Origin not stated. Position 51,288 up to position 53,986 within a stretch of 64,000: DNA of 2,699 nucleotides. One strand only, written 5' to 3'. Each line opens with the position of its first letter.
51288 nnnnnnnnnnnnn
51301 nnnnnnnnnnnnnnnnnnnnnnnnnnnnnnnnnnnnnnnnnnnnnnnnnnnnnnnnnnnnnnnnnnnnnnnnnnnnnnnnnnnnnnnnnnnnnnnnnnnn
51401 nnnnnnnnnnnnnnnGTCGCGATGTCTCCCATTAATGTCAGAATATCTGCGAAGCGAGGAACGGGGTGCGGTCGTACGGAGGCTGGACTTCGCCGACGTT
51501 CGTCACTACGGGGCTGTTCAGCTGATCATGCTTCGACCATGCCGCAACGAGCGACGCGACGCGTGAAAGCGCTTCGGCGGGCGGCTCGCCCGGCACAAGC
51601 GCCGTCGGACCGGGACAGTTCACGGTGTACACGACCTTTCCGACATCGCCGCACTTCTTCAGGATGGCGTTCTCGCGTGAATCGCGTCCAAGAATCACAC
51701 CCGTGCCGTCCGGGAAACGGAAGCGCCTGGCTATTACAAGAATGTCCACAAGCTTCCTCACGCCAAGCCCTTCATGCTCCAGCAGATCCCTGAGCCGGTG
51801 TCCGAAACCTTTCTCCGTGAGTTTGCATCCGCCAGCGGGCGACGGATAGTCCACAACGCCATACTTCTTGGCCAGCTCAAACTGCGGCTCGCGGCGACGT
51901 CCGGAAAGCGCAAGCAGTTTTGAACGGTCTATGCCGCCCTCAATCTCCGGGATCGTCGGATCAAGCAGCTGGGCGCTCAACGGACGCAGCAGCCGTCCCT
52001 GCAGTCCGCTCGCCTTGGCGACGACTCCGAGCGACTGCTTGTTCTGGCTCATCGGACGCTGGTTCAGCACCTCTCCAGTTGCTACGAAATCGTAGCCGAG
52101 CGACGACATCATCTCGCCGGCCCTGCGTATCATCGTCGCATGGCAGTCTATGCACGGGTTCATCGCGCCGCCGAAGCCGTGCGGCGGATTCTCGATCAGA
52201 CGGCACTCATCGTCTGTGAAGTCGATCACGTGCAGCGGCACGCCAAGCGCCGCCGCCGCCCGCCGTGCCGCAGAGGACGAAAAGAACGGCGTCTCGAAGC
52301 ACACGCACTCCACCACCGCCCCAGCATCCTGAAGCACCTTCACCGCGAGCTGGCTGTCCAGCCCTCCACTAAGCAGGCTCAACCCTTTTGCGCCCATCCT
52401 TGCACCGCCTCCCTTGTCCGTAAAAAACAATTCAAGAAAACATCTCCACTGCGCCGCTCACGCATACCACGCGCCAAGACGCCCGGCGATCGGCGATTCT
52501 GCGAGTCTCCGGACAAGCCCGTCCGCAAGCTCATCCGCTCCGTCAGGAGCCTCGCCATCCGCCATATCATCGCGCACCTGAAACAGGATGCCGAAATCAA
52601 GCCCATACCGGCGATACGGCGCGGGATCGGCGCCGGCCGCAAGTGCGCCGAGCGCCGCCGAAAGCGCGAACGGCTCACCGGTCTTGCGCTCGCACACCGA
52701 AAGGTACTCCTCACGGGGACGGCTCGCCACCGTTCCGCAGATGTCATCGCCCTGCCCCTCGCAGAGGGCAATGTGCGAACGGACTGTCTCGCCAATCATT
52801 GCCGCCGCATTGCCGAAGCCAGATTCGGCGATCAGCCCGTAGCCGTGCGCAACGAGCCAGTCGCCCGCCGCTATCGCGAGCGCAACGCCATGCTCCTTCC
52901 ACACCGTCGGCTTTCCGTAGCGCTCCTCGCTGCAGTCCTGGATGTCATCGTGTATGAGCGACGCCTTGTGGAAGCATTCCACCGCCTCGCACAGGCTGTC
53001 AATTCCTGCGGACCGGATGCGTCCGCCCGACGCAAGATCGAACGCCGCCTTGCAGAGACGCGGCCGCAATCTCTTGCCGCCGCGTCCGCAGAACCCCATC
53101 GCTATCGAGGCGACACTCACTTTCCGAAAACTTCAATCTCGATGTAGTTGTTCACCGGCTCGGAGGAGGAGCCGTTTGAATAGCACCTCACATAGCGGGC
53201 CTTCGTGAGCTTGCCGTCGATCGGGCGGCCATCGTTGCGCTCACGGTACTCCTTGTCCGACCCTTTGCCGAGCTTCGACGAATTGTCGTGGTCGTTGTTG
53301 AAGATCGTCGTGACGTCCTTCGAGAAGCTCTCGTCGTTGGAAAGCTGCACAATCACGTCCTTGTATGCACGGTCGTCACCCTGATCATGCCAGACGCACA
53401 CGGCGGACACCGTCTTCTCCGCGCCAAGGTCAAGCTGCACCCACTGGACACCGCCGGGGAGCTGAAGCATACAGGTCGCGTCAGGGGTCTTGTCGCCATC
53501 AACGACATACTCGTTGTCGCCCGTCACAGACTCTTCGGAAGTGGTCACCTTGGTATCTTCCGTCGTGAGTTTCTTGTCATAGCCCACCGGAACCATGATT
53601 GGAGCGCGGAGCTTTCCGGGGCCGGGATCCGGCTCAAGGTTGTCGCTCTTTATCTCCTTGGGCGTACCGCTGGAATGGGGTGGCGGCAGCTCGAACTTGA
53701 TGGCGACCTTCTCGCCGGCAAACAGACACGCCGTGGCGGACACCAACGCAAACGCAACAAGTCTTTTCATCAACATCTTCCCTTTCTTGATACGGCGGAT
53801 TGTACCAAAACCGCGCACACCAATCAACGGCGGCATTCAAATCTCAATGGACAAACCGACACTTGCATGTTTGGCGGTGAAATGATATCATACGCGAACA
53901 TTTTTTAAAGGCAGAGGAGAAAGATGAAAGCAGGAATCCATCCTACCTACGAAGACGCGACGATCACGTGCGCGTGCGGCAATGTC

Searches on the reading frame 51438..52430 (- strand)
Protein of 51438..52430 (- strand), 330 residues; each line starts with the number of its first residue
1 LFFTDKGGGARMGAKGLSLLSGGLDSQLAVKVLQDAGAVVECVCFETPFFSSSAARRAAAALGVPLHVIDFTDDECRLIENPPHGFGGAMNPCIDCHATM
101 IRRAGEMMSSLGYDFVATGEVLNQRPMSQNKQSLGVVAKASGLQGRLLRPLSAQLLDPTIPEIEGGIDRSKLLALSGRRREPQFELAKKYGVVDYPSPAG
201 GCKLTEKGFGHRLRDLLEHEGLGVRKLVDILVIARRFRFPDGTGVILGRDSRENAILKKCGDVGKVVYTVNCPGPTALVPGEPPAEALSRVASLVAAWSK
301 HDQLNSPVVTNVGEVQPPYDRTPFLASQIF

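Call 9: search_protein_families(library=pfam, proteins=[window:51438-52430:-], max_evalue=0.001)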
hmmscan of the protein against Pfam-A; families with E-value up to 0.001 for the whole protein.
window:51438-52430:- (330 aa): 3 families
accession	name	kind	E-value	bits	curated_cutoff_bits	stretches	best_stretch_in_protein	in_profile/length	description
PF18297.6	NFACT-R_2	-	6.7e-09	36.3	26.9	1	235-304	2-72/104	NFACT protein RNA binding domain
PF02568.20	ThiI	-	5.3e-07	29.9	20.5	1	15-151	5-144/197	Thiamine biosynthesis protein (ThiI)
PF03054.22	tRNA_Me_trans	-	1.4e-05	25.3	20.6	1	19-134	6-140/202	tRNA methyl transferase HUP domain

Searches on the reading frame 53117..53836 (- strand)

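Call 9: search_protein_families(library=pfam, proteins=[window:53117-53836:-], max_evalue=0.001)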
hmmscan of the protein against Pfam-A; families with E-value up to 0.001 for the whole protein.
window:53117-53836:- (239 aa): 2 families
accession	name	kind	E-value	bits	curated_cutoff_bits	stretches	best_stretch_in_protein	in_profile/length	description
PF22633.2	F5_F8_type_C_2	-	9.3e-09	36.2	27.8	1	111-185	2-75/91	NedA-like, galactose-binding domain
PF00754.31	F5_F8_type_C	-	6.5e-08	33.2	28.2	1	97-229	2-122/127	F5/8 type C domain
